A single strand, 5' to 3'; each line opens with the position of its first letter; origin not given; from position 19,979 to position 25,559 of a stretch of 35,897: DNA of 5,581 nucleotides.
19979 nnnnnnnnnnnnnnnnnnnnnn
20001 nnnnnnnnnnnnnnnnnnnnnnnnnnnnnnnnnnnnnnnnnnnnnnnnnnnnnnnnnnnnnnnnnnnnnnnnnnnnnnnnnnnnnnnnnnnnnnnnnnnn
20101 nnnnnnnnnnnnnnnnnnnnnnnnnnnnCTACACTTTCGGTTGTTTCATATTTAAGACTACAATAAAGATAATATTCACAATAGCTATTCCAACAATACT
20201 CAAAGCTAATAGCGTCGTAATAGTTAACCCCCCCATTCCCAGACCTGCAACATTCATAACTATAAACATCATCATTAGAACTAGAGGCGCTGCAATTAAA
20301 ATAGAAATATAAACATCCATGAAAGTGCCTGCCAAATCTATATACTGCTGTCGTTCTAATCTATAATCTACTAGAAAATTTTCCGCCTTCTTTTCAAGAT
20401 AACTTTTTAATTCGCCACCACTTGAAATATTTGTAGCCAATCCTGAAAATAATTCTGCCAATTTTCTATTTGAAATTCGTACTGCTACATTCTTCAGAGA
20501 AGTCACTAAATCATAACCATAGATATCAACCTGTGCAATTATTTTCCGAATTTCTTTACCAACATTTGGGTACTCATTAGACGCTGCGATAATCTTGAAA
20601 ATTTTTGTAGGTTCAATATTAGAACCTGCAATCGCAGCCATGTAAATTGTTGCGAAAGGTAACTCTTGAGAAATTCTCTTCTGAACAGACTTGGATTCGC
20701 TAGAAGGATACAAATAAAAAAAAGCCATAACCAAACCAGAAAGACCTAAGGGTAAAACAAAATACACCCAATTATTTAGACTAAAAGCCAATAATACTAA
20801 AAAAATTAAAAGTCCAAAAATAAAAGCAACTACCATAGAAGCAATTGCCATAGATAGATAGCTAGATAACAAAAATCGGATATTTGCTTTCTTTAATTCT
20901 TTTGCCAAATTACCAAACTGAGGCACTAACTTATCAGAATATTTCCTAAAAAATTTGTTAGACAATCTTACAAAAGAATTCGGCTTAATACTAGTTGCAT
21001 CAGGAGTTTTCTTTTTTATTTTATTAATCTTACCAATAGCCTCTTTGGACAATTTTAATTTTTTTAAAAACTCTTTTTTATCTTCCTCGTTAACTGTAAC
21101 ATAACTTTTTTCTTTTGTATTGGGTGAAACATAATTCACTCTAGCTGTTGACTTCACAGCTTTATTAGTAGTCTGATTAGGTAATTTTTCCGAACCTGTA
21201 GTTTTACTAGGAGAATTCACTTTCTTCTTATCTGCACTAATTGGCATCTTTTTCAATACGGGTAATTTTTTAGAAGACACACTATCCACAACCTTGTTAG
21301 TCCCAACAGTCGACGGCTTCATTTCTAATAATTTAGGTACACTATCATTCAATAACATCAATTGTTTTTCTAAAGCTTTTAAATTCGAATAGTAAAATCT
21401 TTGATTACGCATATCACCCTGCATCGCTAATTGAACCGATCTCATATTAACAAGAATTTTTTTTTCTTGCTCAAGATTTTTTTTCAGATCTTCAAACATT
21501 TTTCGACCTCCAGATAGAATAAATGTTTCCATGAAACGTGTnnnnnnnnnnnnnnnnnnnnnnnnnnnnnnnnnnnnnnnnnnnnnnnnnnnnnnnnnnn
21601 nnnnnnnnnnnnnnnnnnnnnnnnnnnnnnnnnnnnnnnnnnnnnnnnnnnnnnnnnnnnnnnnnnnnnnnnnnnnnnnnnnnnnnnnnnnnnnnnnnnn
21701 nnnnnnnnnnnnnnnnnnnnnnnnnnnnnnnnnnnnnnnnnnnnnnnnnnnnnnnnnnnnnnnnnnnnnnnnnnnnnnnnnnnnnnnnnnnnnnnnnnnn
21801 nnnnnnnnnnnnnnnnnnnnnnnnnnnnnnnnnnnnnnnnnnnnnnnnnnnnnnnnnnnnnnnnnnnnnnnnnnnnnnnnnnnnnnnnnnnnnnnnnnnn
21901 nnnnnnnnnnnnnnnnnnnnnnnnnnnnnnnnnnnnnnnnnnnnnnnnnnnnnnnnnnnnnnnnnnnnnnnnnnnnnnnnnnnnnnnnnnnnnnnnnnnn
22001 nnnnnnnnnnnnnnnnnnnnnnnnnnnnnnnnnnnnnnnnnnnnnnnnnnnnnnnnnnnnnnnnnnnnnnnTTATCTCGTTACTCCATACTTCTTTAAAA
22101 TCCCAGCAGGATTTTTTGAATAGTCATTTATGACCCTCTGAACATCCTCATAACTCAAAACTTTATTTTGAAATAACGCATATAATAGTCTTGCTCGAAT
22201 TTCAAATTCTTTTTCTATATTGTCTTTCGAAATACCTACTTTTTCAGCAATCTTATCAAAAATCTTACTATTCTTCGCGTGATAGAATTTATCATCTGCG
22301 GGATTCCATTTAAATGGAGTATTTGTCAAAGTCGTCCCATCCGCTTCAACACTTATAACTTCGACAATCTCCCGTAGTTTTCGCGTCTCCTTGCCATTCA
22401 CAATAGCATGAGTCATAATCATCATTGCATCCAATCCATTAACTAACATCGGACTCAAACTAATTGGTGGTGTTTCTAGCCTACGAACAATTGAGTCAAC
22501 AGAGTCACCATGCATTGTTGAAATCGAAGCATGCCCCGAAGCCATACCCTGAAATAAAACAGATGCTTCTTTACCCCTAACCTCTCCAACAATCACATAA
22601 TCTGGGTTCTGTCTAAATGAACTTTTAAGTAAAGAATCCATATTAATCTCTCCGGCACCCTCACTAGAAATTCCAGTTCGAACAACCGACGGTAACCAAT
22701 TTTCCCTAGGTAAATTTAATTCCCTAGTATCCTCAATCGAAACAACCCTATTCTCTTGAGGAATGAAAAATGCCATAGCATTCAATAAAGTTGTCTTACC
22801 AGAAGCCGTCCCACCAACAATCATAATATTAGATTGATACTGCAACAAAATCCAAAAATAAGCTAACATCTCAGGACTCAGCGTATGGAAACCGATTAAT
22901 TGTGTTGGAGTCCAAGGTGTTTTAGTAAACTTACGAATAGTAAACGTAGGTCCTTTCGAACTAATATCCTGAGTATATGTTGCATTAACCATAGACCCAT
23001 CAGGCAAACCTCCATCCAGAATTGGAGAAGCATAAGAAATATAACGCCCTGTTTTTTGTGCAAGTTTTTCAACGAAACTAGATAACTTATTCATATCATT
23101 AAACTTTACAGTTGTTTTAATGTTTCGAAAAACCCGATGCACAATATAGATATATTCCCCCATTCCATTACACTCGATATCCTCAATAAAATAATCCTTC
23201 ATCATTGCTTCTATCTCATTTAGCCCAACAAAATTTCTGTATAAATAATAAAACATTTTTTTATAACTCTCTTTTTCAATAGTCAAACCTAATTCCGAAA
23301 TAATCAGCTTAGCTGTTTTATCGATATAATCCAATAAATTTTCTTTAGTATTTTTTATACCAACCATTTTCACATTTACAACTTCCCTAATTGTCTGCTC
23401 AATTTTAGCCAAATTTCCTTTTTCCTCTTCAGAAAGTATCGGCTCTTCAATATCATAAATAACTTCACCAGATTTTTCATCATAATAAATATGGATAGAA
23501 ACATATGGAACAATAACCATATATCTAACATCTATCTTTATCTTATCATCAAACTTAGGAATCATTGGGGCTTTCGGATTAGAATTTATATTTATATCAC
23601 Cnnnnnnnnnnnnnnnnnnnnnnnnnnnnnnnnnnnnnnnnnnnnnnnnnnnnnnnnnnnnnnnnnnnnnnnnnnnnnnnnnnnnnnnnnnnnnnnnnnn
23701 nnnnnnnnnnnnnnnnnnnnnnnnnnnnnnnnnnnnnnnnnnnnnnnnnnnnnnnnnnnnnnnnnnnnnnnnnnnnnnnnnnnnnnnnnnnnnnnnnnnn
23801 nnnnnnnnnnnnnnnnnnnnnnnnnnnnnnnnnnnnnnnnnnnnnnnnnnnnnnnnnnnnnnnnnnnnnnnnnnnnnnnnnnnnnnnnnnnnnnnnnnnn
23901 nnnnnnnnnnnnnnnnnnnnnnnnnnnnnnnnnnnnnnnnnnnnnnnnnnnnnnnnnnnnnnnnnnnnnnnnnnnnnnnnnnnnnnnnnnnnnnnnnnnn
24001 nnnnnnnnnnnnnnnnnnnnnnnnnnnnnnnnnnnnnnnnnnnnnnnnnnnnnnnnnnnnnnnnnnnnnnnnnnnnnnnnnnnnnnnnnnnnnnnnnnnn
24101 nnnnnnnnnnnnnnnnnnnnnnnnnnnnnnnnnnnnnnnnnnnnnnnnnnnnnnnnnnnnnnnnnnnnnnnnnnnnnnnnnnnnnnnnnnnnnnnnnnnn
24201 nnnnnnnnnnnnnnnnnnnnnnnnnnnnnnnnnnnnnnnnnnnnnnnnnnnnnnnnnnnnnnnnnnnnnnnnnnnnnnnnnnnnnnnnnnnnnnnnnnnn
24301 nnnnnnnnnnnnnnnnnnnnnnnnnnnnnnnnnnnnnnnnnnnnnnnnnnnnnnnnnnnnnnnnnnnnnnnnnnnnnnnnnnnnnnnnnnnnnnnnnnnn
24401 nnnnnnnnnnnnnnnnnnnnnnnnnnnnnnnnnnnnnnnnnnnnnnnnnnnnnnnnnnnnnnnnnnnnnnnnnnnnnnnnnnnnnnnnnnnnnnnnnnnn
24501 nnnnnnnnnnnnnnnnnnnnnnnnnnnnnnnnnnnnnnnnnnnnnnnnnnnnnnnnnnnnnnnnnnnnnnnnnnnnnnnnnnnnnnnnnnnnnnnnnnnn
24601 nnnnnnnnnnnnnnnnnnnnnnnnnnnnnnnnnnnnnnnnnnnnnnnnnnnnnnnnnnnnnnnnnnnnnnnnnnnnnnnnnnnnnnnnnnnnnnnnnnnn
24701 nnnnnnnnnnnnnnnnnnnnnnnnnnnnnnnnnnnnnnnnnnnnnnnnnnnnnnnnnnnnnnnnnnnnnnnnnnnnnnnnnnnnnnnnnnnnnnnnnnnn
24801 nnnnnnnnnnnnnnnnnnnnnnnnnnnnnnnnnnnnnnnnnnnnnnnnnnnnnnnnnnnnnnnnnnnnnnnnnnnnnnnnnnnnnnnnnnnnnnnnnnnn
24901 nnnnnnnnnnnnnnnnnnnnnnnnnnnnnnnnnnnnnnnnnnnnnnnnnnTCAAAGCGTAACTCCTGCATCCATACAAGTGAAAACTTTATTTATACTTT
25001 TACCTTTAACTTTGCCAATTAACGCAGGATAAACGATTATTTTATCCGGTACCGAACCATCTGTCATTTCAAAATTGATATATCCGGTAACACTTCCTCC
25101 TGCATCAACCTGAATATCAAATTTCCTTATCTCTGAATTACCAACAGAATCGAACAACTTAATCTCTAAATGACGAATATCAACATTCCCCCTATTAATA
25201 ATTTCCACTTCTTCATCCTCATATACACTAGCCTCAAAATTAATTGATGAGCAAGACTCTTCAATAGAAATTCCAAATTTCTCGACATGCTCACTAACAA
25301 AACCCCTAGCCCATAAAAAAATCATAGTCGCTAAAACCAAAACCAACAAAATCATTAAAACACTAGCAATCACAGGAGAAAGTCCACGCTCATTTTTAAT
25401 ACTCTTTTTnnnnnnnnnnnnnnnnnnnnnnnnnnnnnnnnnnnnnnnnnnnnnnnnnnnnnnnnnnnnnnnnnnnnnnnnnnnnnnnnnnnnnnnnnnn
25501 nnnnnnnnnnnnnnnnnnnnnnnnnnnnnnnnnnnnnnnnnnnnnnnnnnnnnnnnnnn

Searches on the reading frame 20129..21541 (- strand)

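Call 27: search_protein_families(library=pfam, proteins=[window:20129-21541:-], max_evalue=0.001)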
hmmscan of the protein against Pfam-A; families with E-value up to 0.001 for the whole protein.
window:20129-21541:- (470 aa): 2 families
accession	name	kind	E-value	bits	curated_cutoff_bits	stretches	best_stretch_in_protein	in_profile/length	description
PF00482.28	T2SSF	-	1.8e-13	51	25.2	1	300-425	4-124/125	Type II secretion system (T2SS), protein F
PF20990.2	DUF2207_C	-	0.00033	20.9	33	0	146-277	42-183/247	Predicted membrane protein (DUF2207) C-terminal domain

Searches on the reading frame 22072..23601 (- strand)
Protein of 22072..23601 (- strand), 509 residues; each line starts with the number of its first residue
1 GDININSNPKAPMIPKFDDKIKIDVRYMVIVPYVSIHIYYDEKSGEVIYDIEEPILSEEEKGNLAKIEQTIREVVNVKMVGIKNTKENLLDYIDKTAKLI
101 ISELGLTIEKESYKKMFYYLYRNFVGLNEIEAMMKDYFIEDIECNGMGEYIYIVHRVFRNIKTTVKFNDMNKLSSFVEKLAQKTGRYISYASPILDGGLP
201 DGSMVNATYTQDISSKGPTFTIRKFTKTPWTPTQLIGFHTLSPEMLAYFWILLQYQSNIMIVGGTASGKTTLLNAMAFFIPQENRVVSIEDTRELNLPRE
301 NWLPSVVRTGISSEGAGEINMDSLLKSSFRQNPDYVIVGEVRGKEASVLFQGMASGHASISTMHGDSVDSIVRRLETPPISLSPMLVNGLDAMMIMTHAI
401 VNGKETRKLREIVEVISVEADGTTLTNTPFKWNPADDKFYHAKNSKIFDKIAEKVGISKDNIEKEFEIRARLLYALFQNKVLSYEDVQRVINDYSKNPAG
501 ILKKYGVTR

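Call 27: search_protein_families(library=pfam, proteins=[window:22072-23601:-], max_evalue=0.001)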
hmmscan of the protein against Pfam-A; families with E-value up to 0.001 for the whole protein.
window:22072-23601:- (509 aa): 1 family
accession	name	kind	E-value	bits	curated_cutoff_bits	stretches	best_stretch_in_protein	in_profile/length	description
PF00437.27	T2SSE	-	7.3e-30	104.3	24.9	1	158-377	31-257/370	Type II/IV secretion system protein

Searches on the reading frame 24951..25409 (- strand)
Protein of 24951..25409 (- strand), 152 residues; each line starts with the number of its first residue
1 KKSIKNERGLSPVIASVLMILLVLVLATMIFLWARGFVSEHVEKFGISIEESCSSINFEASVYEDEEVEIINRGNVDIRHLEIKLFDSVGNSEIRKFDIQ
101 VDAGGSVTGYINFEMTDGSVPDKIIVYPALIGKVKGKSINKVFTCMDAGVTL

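Call 27: search_protein_families(library=pfam, proteins=[window:24951-25409:-], max_evalue=0.001)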
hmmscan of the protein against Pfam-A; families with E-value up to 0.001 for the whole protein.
window:24951-25409:- (152 aa): 1 family
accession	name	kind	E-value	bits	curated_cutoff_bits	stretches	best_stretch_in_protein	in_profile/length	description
PF07790.16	Pilin_N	-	0.00015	23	25.2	1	8-55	1-48/78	Archaeal Type IV pilin, N-terminal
